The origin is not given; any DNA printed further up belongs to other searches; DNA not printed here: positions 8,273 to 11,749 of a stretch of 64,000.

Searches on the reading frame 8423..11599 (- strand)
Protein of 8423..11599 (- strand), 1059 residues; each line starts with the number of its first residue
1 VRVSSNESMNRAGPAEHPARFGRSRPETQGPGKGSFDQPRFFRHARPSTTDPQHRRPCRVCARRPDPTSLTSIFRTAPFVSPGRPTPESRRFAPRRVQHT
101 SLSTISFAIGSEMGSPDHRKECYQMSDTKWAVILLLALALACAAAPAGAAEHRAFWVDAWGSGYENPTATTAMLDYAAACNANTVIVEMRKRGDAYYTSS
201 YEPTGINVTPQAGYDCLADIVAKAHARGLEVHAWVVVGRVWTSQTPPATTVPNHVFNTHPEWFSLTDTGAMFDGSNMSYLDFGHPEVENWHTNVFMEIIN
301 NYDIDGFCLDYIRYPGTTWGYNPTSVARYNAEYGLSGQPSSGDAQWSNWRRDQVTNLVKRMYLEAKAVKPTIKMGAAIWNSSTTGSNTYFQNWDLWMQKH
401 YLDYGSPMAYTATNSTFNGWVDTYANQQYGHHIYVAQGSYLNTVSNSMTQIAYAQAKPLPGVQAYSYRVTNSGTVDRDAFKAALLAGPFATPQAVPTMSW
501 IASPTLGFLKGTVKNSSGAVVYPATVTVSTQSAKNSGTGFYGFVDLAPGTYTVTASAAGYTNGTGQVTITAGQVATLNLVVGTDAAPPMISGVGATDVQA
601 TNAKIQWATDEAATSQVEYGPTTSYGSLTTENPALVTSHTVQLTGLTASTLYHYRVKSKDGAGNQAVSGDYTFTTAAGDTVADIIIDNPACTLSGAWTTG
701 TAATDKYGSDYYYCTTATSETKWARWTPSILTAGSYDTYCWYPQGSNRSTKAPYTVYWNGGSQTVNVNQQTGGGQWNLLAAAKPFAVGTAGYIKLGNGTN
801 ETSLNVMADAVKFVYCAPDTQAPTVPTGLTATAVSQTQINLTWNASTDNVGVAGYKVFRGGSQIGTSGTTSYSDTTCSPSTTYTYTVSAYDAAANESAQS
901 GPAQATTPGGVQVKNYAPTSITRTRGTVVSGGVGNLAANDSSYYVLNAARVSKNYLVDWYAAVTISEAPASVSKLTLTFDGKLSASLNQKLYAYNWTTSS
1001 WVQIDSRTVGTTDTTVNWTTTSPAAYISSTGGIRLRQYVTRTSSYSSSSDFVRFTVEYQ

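Call 53: search_protein_families(library=pfam, proteins=[window:8423-11599:-], max_evalue=0.001)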
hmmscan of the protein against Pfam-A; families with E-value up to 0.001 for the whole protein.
window:8423-11599:- (1059 aa): 8 families
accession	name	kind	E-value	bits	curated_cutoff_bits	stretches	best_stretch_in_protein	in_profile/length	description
PF02638.21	GHL10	-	1.1e-40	140.1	27.9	1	164-436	15-287/311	Glycosyl hydrolase-like 10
PF25275.1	Golvesin_C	-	6.8e-31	107.5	31.6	1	685-814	2-131/132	Golvesin C-terminal domain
PF13620.12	CarboxypepD_reg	-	6.6e-12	46.1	32.3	1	509-580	2-80/82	Carboxypeptidase regulatory-like domain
PF16656.11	Pur_ac_phosph_N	-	1.4e-08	35.6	30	1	596-675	9-93/93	Purple acid Phosphatase, N-terminal domain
PF00041.27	fn3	-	2e-08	34.8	25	2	826-903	3-81/84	Fibronectin type III domain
PF14871.12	GHL6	-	2.7e-08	34.5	35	1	173-310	5-131/132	Hypothetical glycosyl hydrolase 6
PF20608.4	Phage_tube_C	-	7.1e-05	23.5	24.1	1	511-570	26-79/82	Phage tail tube protein C-terminal domain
PF08308.17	PEGA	-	0.0005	20.3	20.8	0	545-579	31-65/71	PEGA domain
